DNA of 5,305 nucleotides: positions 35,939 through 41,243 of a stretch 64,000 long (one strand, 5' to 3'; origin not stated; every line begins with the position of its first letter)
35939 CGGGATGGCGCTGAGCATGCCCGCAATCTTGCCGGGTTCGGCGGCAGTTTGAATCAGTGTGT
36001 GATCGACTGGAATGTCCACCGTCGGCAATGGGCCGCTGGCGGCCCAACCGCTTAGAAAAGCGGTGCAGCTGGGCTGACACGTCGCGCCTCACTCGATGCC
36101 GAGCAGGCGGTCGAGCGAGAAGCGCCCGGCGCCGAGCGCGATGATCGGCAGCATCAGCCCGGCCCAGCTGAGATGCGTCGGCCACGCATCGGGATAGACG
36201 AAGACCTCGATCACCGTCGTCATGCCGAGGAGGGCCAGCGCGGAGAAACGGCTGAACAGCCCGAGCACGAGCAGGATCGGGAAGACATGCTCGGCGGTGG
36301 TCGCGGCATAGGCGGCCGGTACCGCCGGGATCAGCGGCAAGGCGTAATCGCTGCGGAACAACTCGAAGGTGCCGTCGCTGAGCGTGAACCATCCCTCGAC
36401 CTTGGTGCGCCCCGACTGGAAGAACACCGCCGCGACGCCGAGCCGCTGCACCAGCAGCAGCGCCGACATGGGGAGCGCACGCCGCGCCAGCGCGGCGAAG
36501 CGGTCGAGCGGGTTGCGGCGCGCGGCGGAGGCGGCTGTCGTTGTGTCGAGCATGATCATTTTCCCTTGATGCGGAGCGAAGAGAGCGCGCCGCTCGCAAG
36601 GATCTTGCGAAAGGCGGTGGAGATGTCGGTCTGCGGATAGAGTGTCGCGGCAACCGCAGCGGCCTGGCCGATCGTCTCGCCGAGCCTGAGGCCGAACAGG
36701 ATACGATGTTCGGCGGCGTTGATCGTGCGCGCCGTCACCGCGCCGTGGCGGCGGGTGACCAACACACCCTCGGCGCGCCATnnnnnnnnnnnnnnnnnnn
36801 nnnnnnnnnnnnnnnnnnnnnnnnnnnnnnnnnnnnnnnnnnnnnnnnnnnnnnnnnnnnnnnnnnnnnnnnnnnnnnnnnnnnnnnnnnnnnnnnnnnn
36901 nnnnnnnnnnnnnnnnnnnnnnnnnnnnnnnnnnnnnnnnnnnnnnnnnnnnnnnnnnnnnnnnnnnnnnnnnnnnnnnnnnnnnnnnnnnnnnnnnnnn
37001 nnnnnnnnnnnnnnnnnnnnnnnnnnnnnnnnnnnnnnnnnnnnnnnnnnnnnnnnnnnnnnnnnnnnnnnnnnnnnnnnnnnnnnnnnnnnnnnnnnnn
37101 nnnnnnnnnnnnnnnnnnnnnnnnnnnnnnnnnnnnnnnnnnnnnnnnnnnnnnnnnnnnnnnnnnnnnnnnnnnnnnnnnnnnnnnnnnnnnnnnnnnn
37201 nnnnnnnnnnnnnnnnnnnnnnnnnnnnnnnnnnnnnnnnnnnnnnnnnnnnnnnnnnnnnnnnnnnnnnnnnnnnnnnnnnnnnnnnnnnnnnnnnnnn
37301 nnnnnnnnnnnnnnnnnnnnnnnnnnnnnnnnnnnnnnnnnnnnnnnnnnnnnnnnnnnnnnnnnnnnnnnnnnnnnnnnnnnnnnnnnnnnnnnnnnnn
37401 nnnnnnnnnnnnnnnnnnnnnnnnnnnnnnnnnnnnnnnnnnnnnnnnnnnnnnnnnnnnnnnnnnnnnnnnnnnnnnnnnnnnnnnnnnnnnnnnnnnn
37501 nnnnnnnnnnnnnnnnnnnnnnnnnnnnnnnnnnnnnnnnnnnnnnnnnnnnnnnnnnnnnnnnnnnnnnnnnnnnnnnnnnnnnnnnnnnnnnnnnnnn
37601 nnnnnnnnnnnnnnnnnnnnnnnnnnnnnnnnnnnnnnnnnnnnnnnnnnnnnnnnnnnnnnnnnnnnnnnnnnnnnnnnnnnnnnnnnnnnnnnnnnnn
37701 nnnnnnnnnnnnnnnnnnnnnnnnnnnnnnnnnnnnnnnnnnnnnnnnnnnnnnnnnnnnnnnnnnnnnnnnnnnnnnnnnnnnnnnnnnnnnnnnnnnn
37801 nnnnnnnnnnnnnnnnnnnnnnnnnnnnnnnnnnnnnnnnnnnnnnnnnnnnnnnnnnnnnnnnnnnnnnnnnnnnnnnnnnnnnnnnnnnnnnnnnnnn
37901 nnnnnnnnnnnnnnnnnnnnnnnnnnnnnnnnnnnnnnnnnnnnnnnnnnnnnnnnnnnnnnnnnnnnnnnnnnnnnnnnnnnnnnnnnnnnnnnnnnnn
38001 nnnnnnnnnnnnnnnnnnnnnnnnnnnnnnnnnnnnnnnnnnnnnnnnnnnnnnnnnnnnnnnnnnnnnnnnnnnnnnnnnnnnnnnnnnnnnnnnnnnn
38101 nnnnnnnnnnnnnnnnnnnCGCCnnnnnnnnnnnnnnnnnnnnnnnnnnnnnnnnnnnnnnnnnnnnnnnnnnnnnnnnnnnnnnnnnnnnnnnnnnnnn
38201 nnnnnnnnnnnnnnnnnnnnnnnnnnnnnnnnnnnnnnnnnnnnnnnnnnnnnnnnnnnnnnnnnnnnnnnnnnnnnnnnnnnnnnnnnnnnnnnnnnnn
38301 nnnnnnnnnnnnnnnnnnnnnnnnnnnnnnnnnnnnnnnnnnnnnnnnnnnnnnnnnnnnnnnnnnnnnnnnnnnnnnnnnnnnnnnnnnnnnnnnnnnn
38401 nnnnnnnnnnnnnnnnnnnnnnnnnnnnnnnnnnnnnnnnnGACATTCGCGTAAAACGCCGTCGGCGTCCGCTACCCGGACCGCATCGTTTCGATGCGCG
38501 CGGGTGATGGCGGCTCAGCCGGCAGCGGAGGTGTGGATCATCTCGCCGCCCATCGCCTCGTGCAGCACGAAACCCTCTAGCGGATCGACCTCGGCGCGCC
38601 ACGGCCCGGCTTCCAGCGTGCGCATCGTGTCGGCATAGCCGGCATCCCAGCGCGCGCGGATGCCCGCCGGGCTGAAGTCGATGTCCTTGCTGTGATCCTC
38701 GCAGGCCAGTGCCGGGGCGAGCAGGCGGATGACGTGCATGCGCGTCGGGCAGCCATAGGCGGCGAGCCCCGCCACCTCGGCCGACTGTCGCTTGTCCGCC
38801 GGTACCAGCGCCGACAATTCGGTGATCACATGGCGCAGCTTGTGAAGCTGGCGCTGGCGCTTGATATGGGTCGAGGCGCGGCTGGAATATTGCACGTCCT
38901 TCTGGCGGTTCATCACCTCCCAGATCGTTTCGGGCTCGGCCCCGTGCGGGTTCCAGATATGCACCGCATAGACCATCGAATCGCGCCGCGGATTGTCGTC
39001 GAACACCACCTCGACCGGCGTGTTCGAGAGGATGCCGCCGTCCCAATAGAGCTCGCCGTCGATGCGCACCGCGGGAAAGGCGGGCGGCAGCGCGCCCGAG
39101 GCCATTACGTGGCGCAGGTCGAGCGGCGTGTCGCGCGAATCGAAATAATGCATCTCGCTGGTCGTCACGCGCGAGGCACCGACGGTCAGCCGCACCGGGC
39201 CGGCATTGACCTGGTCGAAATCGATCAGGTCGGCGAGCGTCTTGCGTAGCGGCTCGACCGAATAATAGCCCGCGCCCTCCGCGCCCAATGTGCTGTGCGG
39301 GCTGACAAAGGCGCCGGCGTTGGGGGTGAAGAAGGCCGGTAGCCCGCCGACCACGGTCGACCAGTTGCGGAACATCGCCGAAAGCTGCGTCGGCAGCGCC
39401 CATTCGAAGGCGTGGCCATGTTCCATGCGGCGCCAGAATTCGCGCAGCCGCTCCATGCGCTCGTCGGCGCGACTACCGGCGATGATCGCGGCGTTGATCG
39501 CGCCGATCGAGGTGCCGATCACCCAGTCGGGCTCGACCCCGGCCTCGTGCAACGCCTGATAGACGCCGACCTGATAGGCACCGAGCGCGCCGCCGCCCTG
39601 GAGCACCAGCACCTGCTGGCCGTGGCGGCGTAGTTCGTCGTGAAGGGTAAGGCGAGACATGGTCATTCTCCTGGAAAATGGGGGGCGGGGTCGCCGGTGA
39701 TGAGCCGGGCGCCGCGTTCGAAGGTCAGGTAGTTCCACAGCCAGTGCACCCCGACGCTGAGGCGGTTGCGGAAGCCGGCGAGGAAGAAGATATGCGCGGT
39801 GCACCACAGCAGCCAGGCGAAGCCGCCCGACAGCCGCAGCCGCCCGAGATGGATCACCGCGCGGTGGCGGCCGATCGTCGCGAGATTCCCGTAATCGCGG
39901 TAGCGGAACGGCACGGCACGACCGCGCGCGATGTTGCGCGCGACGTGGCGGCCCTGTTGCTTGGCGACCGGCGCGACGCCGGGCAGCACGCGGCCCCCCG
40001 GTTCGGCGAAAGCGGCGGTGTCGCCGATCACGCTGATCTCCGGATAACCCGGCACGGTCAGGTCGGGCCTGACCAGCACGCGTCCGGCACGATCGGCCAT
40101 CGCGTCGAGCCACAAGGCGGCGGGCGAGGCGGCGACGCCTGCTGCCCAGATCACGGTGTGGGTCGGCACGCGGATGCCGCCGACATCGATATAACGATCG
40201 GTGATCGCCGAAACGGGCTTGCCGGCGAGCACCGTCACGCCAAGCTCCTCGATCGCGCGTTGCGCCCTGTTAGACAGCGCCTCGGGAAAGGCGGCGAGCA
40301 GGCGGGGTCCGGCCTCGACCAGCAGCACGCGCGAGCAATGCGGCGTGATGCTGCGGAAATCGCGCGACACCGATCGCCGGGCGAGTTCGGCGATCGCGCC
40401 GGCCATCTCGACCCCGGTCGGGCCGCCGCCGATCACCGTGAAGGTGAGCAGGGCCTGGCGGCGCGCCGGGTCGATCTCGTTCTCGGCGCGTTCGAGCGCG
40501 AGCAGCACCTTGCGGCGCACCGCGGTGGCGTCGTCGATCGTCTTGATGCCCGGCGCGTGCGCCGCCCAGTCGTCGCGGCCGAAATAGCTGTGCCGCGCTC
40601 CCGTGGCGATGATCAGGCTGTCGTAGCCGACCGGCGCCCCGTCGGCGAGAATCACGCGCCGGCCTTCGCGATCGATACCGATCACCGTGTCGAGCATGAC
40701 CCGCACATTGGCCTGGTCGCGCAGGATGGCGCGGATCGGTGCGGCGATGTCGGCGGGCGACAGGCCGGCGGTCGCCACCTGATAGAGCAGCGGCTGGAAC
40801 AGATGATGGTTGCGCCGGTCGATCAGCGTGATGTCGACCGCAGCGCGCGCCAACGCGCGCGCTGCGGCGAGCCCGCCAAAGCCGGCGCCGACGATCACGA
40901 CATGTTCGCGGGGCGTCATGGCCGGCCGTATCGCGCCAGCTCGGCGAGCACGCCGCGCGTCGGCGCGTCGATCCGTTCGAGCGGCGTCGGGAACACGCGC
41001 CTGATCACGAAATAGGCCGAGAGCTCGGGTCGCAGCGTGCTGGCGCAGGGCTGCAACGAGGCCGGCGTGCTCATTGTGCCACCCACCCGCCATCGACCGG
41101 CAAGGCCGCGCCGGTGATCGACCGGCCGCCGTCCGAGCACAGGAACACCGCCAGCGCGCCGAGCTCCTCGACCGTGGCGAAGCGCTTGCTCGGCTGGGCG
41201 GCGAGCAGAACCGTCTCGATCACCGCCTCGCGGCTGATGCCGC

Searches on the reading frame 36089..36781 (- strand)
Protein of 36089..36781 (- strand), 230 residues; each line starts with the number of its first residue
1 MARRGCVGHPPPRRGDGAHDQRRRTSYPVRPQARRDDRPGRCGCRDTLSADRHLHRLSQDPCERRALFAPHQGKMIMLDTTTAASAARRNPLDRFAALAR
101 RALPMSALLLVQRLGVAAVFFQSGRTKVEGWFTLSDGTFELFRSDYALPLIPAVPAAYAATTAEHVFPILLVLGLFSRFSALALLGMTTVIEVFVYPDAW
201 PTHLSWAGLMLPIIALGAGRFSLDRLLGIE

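Call 5: search_protein_families(library=pfam, proteins=[window:36089-36781:-], max_evalue=0.01)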
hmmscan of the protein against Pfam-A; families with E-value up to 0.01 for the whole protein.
window:36089-36781:- (230 aa): 3 families
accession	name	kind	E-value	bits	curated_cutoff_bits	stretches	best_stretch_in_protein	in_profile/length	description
PF07681.17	DoxX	-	9.6e-16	58.6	23.6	1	108-196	1-84/85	DoxX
PF07291.16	MauE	-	0.003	18.3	27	1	105-193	1-85/128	Methylamine utilisation protein MauE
PF04173.18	DoxD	-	0.0059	17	22.7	1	161-227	72-144/167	TQO small subunit DoxD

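Call 6: search_protein_families(library=ncbifam, proteins=[window:36089-36781:-], max_evalue=0.01)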
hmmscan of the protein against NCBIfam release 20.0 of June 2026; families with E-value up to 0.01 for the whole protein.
window:36089-36781:- (230 aa): 1 family
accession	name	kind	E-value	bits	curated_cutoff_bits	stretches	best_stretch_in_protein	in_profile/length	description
NF050144.1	matur_HvfX_fam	equivalog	1.2e-11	45.1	80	1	109-195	4-87/165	HvfX family Cu-binding RiPP maturation protein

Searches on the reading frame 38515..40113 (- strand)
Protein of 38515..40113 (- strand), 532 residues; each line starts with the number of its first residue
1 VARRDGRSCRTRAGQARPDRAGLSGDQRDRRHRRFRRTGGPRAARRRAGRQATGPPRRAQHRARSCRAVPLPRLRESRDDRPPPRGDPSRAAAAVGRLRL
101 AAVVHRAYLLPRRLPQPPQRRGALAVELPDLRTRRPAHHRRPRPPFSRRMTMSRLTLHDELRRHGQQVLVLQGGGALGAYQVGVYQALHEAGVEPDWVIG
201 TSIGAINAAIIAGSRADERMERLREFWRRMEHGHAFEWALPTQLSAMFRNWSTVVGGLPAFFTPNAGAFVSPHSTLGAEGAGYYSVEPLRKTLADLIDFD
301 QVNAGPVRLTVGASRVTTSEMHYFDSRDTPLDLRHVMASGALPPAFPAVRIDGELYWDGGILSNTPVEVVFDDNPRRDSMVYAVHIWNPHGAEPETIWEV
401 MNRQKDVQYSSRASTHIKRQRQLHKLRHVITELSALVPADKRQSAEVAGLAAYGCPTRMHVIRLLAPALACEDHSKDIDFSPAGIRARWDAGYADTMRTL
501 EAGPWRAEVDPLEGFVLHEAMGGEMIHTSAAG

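Call 33: search_protein_families(library=pfam, proteins=[window:38515-40113:-], max_evalue=0.001)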
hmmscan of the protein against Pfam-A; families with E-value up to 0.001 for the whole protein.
window:38515-40113:- (532 aa): 2 families
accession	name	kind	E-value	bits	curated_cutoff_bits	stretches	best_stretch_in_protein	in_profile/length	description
PF01734.28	Patatin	-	6.4e-34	118.3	27.7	1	169-370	1-190/191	Patatin-like phospholipase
PF12536.13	DUF3734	-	2.3e-33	115.1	22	1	407-511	1-105/106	Patatin phospholipase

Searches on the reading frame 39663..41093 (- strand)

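Call 33: search_protein_families(library=pfam, proteins=[window:39663-41093:-], max_evalue=0.001)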
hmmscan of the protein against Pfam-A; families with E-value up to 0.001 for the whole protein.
window:39663-41093:- (476 aa): 8 families
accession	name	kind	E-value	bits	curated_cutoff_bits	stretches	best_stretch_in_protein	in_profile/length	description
PF07992.20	Pyr_redox_2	-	1.5e-46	159.6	26.1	1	64-381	2-291/291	Pyridine nucleotide-disulphide oxidoreductase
PF00070.33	Pyr_redox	-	2.5e-16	60.4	22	2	219-298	3-67/82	Pyridine nucleotide-disulphide oxidoreductase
PF13454.12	NAD_binding_9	-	5.4e-08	33.4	21.8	0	66-96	1-35/155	FAD-NAD(P)-binding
PF22366.1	NDH2_C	-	1.6e-07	31.8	27.7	1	402-456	3-58/62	NDH2 C-terminal domain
PF13450.12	NAD_binding_8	-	1.9e-07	31.7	21.9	1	67-96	1-30/68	NAD(P)-binding Rossmann-like domain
PF01134.28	GIDA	-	6.2e-06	26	22.1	0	65-96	2-33/391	Glucose inhibited division protein A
PF01266.30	DAO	-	1.8e-05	24.9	27.9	1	64-94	1-31/353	FAD dependent oxidoreductase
PF01494.25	FAD_binding_3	-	2.5e-05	24.1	22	1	64-97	3-36/349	FAD binding domain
